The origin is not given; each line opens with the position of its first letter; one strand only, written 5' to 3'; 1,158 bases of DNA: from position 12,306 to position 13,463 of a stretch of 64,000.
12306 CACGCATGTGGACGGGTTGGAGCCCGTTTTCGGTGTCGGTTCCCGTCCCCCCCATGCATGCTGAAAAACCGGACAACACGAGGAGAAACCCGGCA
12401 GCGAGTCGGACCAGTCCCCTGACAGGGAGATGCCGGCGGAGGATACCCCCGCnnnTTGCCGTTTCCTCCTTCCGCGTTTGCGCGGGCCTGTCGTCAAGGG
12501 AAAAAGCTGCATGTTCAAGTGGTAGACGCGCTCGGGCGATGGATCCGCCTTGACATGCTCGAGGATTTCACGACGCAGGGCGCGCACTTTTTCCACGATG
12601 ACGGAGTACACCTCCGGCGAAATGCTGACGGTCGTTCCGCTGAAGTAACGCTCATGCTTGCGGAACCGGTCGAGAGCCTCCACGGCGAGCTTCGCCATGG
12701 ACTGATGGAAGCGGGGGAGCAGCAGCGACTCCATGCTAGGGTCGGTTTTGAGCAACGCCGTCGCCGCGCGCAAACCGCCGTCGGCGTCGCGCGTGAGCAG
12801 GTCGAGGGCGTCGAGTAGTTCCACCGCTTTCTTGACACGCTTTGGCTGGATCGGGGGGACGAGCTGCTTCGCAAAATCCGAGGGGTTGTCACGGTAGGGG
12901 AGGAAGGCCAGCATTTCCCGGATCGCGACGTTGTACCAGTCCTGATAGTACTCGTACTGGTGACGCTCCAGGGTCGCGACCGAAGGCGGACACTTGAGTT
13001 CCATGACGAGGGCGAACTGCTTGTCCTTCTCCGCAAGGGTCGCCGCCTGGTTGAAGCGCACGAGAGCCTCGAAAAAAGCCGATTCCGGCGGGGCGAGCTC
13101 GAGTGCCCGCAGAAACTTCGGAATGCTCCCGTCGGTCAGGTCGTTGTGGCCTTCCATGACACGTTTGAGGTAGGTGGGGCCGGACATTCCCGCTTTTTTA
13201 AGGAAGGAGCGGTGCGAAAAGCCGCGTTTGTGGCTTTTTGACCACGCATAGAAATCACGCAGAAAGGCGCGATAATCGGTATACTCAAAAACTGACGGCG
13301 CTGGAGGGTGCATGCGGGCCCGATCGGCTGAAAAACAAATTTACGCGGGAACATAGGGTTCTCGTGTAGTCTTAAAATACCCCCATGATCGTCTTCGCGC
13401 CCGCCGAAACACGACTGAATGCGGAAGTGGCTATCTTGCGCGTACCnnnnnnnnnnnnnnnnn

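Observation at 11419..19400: Two paralogous cassettes of a TIGR02147/DUF4423 protein translationally coupled to a downstream lipoprotein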

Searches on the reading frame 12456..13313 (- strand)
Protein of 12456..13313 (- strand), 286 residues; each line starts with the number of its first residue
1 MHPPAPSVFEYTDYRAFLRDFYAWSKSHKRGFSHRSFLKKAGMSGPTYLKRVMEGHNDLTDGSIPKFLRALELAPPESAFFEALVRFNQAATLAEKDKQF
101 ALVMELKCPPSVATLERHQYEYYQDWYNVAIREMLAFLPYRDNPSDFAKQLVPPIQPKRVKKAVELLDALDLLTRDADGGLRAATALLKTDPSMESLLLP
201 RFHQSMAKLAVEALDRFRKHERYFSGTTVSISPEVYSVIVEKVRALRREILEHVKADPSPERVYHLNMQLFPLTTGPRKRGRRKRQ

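Call 3: search_protein_families(library=pfam, proteins=[window:12456-13313:-], max_evalue=0.1)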
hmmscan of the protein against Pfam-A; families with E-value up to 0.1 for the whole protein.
window:12456-13313:- (286 aa): 1 family
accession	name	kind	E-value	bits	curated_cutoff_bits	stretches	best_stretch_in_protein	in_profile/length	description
PF14394.12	DUF4423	-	1.9e-30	106.3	30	1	114-273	9-165/165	Domain of unknown function (DUF4423)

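Call 4: search_protein_families(library=ncbifam, proteins=[window:12456-13313:-], max_evalue=0.1)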
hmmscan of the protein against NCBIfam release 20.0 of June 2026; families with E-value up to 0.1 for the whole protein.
window:12456-13313:- (286 aa): 2 families
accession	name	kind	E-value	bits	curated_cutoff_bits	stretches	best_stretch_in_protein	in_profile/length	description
TIGR02147.1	Fsuc_second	paralog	9.5e-77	258.1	50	1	7-275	3-271/272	TIGR02147 family protein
NF008391.2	PRK11189.1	equivalog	0.0093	15.5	250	1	67-146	88-166/297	lipoprotein NlpI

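Call 11: find_homologous_proteins(query=window:12456-13313:-)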
Query window:12456-13313:- (286 aa): 208 proteins with E <= 0.001 among 3390 candidates; the best 120 are listed.
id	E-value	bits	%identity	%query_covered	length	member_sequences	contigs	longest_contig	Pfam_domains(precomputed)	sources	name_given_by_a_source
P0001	5.4e-188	641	100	100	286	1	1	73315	PF14394.13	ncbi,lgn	-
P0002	2.8e-151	521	82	95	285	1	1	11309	PF14394.13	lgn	-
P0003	3.6e-131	455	69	95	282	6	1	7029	PF14394.13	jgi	jgi:uncharacterized protein (TIGR02147 family)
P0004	3.5e-129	448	71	95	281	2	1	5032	PF14394.13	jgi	-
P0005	7.1e-129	447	71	95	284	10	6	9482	PF14394.13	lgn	-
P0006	1.5e-128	446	71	95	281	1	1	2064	PF14394.13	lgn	-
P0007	2.1e-127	442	71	95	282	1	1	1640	PF14394.13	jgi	jgi:uncharacterized protein (TIGR02147 family)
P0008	2.9e-127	442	69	95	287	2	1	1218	PF14394.13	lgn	-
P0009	3.1e-127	442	70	95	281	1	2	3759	PF14394.13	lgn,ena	-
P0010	4.1e-127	441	70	95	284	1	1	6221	PF14394.13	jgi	jgi:uncharacterized protein (TIGR02147 family)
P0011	1.5e-126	440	70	98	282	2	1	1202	PF14394.13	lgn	-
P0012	5.3e-126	438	71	95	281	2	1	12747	PF14394.13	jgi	jgi:uncharacterized protein (TIGR02147 family)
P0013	4.9e-125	435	69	98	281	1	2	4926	PF14394.13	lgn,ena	-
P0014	5.6e-125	435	69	95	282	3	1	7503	PF14394.13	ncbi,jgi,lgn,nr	ncbi:MAG TPA: TIGR02147 family protein [Fibrobacteria bacterium]|jgi:uncharacterized protein (TIGR02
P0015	2.6e-124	432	69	98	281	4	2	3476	PF14394.13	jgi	jgi:uncharacterized protein (TIGR02147 family)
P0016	2.9e-124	432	68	95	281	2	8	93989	PF14394.13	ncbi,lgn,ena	-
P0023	4.9e-122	425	65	97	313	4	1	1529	PF14394.13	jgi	jgi:uncharacterized protein (TIGR02147 family)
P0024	2.1e-121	423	66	98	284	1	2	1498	PF14394.13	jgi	jgi:uncharacterized protein (TIGR02147 family)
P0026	3.5e-120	419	68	95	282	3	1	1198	PF14394.13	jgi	jgi:uncharacterized protein (TIGR02147 family)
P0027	6.5e-120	418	66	98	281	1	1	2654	PF14394.13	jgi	jgi:uncharacterized protein (TIGR02147 family)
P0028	6.7e-120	418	66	95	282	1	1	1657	PF14394.13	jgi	jgi:uncharacterized protein (TIGR02147 family)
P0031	3.7e-116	406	62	98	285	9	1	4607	PF14394.13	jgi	jgi:uncharacterized protein (TIGR02147 family)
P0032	4.2e-116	405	61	100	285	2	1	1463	PF14394.13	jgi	jgi:uncharacterized protein (TIGR02147 family)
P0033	7.1e-116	405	61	100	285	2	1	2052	PF14394.13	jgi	jgi:uncharacterized protein (TIGR02147 family)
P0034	1.5e-115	404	60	100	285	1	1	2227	PF14394.13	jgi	jgi:uncharacterized protein (TIGR02147 family)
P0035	2.3e-115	403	61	100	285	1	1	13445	PF14394.13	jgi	jgi:uncharacterized protein (TIGR02147 family)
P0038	1.4e-111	391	62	98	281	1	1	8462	PF14394.13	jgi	jgi:uncharacterized protein (TIGR02147 family)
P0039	1.0e-108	381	58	100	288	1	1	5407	PF14394.13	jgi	jgi:uncharacterized protein (TIGR02147 family)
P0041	5.5e-108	379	58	99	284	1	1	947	PF14394.13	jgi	jgi:uncharacterized protein (TIGR02147 family)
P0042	3.6e-107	376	57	99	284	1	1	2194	PF14394.13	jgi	jgi:uncharacterized protein (TIGR02147 family)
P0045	1.1e-106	375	59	97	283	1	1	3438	PF14394.13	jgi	jgi:uncharacterized protein (TIGR02147 family)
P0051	6.4e-106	372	58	97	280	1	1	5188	PF14394.13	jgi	jgi:uncharacterized protein (TIGR02147 family)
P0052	6.8e-106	372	57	100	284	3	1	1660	PF14394.13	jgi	jgi:uncharacterized protein (TIGR02147 family)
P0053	7.1e-106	372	57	99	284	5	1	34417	PF14394.13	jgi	jgi:uncharacterized protein (TIGR02147 family)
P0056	2.2e-105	370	56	99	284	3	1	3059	PF14394.13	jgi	jgi:uncharacterized protein (TIGR02147 family)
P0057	2.5e-105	370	58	98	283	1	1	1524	PF14394.13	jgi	jgi:uncharacterized protein (TIGR02147 family)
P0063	2.4e-104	367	57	99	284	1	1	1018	PF14394.13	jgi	jgi:uncharacterized protein (TIGR02147 family)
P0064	3.8e-104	366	56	99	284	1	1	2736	PF14394.13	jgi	jgi:uncharacterized protein (TIGR02147 family)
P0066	6.6e-104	365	58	96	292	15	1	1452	PF14394.13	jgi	jgi:uncharacterized protein (TIGR02147 family)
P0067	9.9e-104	365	56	99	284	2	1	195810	PF14394.13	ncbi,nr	ncbi:MAG: hypothetical protein JWP91_3729 [Fibrobacteres bacterium]|nr:hypothetical protein [Fibroba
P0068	1.2e-103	365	57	99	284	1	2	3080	PF14394.13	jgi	jgi:uncharacterized protein (TIGR02147 family)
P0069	1.3e-103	364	57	99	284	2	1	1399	PF14394.13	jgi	jgi:uncharacterized protein (TIGR02147 family)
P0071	1.6e-103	364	59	97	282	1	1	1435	PF14394.13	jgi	jgi:uncharacterized protein (TIGR02147 family)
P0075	2.0e-103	364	55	99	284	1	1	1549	PF14394.13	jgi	jgi:uncharacterized protein (TIGR02147 family)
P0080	4.4e-103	363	57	97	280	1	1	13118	PF14394.13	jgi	jgi:uncharacterized protein (TIGR02147 family)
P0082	5.5e-103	362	57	97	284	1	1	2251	PF14394.13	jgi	jgi:uncharacterized protein (TIGR02147 family)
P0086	1.6e-102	361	56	99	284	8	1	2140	PF14394.13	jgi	jgi:uncharacterized protein (TIGR02147 family)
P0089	9.9e-102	358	57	99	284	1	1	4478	PF14394.13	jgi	jgi:uncharacterized protein (TIGR02147 family)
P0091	1.4e-101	358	56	97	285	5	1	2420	PF14394.13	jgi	jgi:uncharacterized protein (TIGR02147 family)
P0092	1.8e-101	357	56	97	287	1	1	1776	PF14394.13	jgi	jgi:uncharacterized protein (TIGR02147 family)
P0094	4.4e-101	356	54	99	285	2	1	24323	PF14394.13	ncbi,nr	ncbi:MAG: TIGR02147 family protein [Fibrobacterota bacterium]|nr:TIGR02147 family protein [Fibrobact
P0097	2.8e-100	353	55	97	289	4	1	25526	PF14394.13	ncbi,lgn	ncbi:MAG: TIGR02147 family protein [Fibrobacteria bacterium]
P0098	5.9e-100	352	56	99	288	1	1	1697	PF14394.13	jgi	jgi:uncharacterized protein (TIGR02147 family)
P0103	5.2e-99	349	54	100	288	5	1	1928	PF14394.13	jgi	jgi:uncharacterized protein (TIGR02147 family)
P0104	6.7e-99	349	58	98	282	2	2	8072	PF14394.13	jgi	jgi:uncharacterized protein (TIGR02147 family)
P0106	7.7e-97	342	57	93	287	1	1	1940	PF14394.13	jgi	jgi:uncharacterized protein (TIGR02147 family)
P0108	1.3e-94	335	51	94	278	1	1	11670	PF14394.13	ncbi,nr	ncbi:MAG: TIGR02147 family protein [Fibrobacteria bacterium]|nr:TIGR02147 family protein [Fibrobacte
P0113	2.0e-90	321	51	97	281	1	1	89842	PF14394.13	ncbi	ncbi:TIGR02147 family protein [Fibrobacterota bacterium]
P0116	3.5e-86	307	51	94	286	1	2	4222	PF14394.13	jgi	jgi:uncharacterized protein (TIGR02147 family)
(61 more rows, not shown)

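Call 13: find_encoding_contigs(protein=P0001, flank=10000, max_places=3)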
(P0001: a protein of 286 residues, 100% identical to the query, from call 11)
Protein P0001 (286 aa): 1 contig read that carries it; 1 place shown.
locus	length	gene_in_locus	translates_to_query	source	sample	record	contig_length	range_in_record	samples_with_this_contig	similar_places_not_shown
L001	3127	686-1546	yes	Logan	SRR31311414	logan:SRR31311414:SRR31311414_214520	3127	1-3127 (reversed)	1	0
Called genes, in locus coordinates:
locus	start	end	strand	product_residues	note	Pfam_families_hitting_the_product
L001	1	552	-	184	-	?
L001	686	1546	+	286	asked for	PF14394:DUF4423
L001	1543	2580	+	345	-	-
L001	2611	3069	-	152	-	PF08761:dUTPase_2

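Call 14: search_solved_structures(query=window:12456-13313:-, max_evalue=10)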
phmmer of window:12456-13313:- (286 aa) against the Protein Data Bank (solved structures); distinct sequences matched with E-value up to 10: 1.
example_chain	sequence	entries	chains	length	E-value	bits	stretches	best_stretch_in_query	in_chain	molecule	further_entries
3kxa_A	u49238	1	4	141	0.56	13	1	27-84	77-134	Putative uncharacterized protein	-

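Call 15: find_encoding_contigs(protein=P0016, flank=10000, max_places=2)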
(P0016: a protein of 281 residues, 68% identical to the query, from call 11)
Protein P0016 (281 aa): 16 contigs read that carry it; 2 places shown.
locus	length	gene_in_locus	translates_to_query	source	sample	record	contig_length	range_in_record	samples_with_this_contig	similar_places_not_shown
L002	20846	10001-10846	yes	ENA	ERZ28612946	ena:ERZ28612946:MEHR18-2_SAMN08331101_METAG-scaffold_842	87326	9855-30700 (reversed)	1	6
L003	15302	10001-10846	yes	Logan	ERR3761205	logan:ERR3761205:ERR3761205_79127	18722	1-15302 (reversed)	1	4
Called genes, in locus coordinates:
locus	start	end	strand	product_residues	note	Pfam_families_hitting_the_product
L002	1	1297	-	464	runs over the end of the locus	-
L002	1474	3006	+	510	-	PF00478:IMPDH, PF03060:NMO (faint), PF00571:CBS (faint), PF01070:FMN_dh (weak)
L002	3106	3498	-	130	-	-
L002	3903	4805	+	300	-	PF14394:DUF4423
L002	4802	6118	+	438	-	-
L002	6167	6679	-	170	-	-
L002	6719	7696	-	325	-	PF12127:FloA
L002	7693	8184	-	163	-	PF01957:NfeD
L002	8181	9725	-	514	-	PF25145:NfeD1b_N, PF24961:NfeD_membrane, PF01957:NfeD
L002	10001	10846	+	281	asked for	PF14394:DUF4423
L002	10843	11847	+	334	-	-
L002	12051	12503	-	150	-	PF08761:dUTPase_2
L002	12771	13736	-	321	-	PF01636:APH, PF02958:EcKL (faint)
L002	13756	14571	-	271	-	PF00459:Inositol_P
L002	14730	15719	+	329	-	PF00005:ABC_tran, PF13304:AAA_21 (weak), PF08352:oligo_HPY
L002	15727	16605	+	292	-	PF00005:ABC_tran, PF13401:AAA_22 (faint)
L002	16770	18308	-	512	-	PF02074:Peptidase_M32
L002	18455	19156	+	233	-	PF00406:ADK, PF13207:AAA_17, PF05191:ADK_lid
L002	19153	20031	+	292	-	PF00483:NTP_transferase, PF12804:NTP_transf_3 (weak)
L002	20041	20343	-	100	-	PF13443:HTH_26 (weak), PF01381:HTH_3 (weak)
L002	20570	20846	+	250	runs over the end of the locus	-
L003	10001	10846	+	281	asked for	PF14394:DUF4423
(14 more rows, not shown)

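Call 16: find_encoding_contigs(protein=P0067, flank=10000, max_places=2)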
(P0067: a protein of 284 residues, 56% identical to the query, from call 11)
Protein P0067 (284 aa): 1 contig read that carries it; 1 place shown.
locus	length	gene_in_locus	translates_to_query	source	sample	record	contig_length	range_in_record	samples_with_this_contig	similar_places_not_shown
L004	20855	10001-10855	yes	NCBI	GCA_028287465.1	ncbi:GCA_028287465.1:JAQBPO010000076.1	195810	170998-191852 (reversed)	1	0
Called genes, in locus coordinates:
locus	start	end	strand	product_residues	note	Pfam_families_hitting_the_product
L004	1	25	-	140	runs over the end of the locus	-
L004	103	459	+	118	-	PF01242:PTPS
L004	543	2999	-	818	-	PF08124:Lyase_8_N, PF02278:Lyase_8, PF02884:Lyase_8_C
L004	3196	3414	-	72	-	-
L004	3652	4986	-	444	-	PF02127:Peptidase_M18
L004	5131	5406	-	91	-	-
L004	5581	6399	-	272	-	-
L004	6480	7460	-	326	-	PF12127:FloA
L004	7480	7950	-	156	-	PF01957:NfeD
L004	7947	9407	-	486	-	PF25145:NfeD1b_N, PF24961:NfeD_membrane, PF01957:NfeD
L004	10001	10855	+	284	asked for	PF14394:DUF4423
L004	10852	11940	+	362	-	PF13620:CarboxypepD_reg (faint)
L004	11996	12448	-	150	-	PF08761:dUTPase_2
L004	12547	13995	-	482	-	PF13416:SBP_bac_8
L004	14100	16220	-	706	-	PF17764:PriA_3primeBD, PF00270:DEAD, PF04851:ResIII, PF18319:Zn_ribbon_PriA, PF00271:Helicase_C, PF18074:PriA_C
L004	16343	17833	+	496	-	PF20250:FapA_N, PF03961:FapA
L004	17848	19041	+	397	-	PF01966:HD (weak), PF13487:HD_5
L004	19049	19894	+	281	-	-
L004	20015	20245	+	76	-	PF09954:DUF2188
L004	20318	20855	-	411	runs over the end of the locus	PF00909:Ammonium_transp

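Call 30: predict_structure(alignment_id=A1)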
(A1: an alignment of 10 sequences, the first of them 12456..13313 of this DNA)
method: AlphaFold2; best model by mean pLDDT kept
length: 286 residues; sequences in the alignment: 10
mean_pLDDT: 77.3   pTM: 0.53
mean pLDDT of the five models: 77.3, 77.0, 75.5, 72.3, 72.3
residues with pLDDT >= 90: 92; 70-90: 107; 50-70: 59; < 50: 28
segments of 3 or more residues with pLDDT < 50: 109-111, 227-230, 260-272, 280-286
pLDDT, mean of each block of 10 residues (from residue 1): 78 92 93 92 86 94 94 91 95 82 71 67 85 84 89 89 93 88 78 64 68 68 53 61 74 69 41 50 43
secondary structure, 60 per line:
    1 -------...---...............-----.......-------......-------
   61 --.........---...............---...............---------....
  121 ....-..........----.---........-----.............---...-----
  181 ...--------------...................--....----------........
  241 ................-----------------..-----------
elements in order: H14-28 H34-40 H48-53 H63-71 H75-89 H93-107 H117-124 H126-135 H144-150 H157-169 E173-175 E181-183 H198-216 H233-256

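Call 33: fold_search(model_id=the predicted structure, library=pdb)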
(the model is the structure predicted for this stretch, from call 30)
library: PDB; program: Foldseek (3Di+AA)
matches with E <= 10: 699; with E <= 0.001: 0
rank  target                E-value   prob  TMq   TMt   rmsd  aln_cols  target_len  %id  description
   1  7oz3_A                1.1e-01  0.66  0.16  0.22  18.7       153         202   12  S. agalactiae BusR in complex with its busA-promotor DNA (released 2021-08-11)
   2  7b5t_B                1.4e-01  0.75  0.18  0.24  12.0       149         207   13  S. agalactiae BusR transcription factor (released 2021-08-11)
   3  22oz_B                1.8e-01  0.60  0.17  0.26  12.3       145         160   17  Structural insights into HpaR-mediated recognition of hrpX and hrpG in Xanthomonas campestris pv. campestris (released 2026-03-11)
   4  4q47_B                2.2e-01  0.44  0.17  0.10  17.2       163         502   13  Structure of the DrRecQ Catalytic Core in complex with ADP (released 2015-05-20)
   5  4aih_B                2.6e-01  0.69  0.19  0.34  12.5       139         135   12  Crystal structure of RovA from Yersinia in its free form (released 2012-09-12)
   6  3mcz_A                2.9e-01  0.51  0.20  0.17  10.6       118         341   17  The Structure of an O-methyltransferase family protein from Burkholderia thailandensis. (released 2010-05-26)
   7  7tb6                  3.4e-01  0.38  0.19  0.19  12.0       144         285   14  Structure of S. maltophilia CapW (released 2022-01-19)
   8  9c5g_A                3.4e-01  0.33  0.17  0.16  14.0       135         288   18  Structure of R. leguminosarum CapW bound to single-stranded DNA (released 2024-10-30)
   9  4q48_B                3.4e-01  0.33  0.18  0.11  15.0       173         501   12  Structure of the RecQ Catalytic Core from Deinococcus radiodurans (released 2015-05-20)
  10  8x6f_E                3.4e-01  0.08  0.14  0.14  25.2       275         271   12  Cryo-EM structure of Staphylococcus aureus sigA-dependent RNAP-promoter open complex (released 2024-06-05)
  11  7b5t_C                3.5e-01  0.28  0.15  0.20  18.0       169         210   12  S. agalactiae BusR transcription factor (released 2021-08-11)
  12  1hsj_A                3.5e-01  0.08  0.12  0.08  17.8       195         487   12  SARR MBP FUSION STRUCTURE (released 2001-06-06)
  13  3qpt                  3.7e-01  0.60  0.19  0.35  10.7       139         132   15  Crystal structure of the Salmonella transcriptional regulator SlyA (released 2011-05-04)
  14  9lac_B                3.7e-01  0.54  0.13  0.12   7.0        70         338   17  Comparative analysis of functions and catalytic mechanisms of methyltransferases involved in anthracycline biosynthesi (released 2026-01-07)
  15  8p8o_J                4.0e-01  0.44  0.20  0.36  16.0       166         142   10  M. tuberculosis dUTPase - Stl1-159 (StlNT) complex structure (released 2024-11-27)
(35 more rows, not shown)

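Call 37: search_protein_representatives(alignment_id=A1)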
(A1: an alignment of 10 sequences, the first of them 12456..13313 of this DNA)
Query: 10 sequences, 284 profile positions. Proteins with E-value up to 0.001 (for the whole library): 17334; up to 1e-10: 11764; up to 1e-30: 3036. The best 150 are listed.
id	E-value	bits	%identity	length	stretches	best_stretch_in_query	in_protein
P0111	4.4e-125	433.0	-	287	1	4-281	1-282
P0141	6.2e-102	357.1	-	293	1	4-284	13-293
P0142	1.8e-88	312.9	-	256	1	52-282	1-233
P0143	5.6e-83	294.9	-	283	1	4-284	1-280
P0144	4.6e-81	288.6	-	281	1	4-277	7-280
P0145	7.0e-81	288.0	-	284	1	4-281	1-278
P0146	1.0e-78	280.9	-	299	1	6-280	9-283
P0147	6.8e-78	278.2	-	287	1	4-281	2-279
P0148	6.9e-78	278.2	-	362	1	6-277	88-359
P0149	5.2e-77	275.3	-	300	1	5-275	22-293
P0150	1.1e-76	274.3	-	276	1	6-275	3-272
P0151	2.4e-76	273.1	-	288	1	4-274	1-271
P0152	3.8e-76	272.4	-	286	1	5-275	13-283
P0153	8.5e-76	271.3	-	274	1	5-276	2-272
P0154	1.0e-75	271.0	-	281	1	4-279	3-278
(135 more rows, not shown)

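Call 60: search_solved_structures(query=A2, max_evalue=10, show_alignments=2)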
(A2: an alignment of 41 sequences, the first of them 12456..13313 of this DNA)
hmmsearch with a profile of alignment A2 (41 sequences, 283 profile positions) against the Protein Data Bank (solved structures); distinct sequences matched with E-value up to 10: 1.
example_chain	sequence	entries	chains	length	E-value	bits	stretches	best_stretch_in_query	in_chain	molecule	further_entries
2b5a_A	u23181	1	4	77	0.5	12.8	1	27-83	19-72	C.BclI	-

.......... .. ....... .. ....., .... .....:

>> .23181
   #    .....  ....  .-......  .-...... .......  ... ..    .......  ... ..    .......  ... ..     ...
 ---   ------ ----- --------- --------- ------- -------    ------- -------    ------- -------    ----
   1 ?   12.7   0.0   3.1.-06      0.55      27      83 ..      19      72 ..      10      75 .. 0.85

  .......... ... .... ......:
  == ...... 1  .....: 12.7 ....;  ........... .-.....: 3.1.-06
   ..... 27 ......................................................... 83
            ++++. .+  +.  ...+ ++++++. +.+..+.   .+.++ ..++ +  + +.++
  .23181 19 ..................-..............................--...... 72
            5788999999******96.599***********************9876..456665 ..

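Call 72: find_related_loci(query=A6, collection=metagenome_contigs, flank=3000)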
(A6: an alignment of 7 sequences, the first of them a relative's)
Query A6 (281 aa) in metagenome_contigs; peptide patterns used: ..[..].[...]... (x = any residue, [..] = any of these).
600 stretches matched a pattern (row limit reached: there are more); 207 encode a relative of the query (tblastn E <= 1e-3); the best 80 are kept; 80 distinct loci.
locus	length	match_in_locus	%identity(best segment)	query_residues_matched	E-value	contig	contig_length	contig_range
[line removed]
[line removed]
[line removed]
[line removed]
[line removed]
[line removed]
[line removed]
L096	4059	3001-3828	34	1-272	5e-56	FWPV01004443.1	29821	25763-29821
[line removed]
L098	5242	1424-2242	35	5-277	5e-53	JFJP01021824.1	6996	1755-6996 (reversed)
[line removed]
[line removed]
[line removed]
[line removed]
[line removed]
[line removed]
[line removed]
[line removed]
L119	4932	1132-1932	35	4-270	2e-46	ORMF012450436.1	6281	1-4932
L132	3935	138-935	31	4-270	3e-43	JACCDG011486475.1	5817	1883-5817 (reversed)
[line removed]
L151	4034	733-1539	32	4-270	1e-39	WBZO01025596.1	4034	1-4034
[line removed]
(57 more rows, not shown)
